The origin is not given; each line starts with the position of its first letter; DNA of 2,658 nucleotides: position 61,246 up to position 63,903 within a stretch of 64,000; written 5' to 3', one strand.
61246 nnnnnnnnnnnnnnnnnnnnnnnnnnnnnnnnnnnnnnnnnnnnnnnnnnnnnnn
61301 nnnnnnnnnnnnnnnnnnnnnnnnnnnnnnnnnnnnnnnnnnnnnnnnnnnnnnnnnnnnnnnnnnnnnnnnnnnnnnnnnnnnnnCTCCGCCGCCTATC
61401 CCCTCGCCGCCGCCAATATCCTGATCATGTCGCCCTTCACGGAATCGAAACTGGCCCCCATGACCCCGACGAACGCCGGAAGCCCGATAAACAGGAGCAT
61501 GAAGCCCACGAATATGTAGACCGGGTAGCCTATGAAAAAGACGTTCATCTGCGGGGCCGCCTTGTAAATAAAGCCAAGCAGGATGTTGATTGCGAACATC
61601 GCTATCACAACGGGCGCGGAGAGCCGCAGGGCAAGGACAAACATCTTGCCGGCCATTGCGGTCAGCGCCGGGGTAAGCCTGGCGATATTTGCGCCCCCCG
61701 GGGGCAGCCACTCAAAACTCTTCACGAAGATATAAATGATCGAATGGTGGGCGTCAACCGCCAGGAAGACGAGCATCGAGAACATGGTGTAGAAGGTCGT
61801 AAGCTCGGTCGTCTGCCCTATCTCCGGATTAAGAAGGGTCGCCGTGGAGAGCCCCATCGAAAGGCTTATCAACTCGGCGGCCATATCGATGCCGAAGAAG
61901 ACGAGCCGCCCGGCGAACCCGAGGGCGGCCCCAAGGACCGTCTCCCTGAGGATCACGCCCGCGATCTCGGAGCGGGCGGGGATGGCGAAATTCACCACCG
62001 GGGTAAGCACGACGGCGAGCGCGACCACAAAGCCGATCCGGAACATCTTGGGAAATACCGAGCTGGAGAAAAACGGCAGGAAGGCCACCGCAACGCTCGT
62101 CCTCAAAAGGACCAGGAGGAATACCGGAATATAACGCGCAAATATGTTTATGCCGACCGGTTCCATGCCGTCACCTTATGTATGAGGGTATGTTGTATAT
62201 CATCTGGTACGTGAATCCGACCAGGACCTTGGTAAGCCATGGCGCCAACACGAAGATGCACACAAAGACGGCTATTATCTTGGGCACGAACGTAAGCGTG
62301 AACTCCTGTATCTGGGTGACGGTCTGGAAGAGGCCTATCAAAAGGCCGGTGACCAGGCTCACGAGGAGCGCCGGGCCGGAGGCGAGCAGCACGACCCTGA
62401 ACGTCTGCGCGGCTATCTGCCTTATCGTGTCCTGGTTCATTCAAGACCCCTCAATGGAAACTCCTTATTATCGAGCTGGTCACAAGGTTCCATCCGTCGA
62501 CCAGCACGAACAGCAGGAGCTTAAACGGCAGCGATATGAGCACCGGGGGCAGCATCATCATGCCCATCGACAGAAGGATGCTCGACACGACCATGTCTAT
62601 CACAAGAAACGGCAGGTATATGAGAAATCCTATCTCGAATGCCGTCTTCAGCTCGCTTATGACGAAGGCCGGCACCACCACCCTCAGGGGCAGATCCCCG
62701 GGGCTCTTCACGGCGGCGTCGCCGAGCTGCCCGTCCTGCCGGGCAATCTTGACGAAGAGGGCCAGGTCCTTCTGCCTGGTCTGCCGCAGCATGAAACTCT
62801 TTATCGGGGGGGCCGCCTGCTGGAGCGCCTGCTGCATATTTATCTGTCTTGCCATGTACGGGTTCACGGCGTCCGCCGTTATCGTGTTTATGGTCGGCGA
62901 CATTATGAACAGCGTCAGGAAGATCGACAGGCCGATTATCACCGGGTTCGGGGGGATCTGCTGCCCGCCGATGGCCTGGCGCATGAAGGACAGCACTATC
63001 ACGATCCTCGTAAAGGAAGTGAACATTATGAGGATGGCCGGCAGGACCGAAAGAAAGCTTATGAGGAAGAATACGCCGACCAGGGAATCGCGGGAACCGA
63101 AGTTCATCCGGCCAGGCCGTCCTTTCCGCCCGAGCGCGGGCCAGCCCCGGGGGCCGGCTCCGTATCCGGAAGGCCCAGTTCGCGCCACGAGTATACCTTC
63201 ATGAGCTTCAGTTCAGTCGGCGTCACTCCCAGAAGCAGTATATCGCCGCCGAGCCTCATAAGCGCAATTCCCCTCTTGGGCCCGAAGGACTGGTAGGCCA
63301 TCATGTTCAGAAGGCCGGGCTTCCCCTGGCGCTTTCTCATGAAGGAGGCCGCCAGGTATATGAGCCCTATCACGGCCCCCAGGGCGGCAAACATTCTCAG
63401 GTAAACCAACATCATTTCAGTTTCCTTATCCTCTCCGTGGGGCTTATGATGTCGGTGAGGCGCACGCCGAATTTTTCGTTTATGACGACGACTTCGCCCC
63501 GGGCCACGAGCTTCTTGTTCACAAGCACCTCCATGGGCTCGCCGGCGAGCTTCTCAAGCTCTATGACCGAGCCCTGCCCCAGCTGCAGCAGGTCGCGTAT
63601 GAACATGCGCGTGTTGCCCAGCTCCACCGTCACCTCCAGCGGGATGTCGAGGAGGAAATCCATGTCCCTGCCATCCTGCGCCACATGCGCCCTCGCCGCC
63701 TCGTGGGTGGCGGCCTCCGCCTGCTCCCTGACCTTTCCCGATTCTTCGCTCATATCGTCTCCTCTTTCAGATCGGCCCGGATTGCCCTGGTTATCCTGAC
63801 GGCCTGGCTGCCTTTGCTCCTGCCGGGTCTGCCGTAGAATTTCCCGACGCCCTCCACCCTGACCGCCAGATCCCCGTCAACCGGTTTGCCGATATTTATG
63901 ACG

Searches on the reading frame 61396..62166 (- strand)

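Call 46: search_protein_families(library=pfam, proteins=[window:61396-62166:-], max_evalue=0.00001)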
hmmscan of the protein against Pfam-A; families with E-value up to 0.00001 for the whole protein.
window:61396-62166:- (256 aa): 1 family
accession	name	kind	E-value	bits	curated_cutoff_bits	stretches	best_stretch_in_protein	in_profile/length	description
PF01311.25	Bac_export_1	-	7.6e-57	193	27.8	1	14-241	2-228/230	Bacterial export proteins, family 1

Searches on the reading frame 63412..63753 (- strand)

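Call 71: search_protein_families(library=pfam, proteins=[window:63412-63753:-], max_evalue=0.001)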
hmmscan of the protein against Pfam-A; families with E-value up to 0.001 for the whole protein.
window:63412-63753:- (113 aa): 1 family
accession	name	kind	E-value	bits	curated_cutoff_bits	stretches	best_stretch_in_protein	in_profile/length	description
PF01052.25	FliMN_C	-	1.5e-26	92.6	23.8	1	34-103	3-72/73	Type III flagellar switch regulator (C-ring) FliN C-term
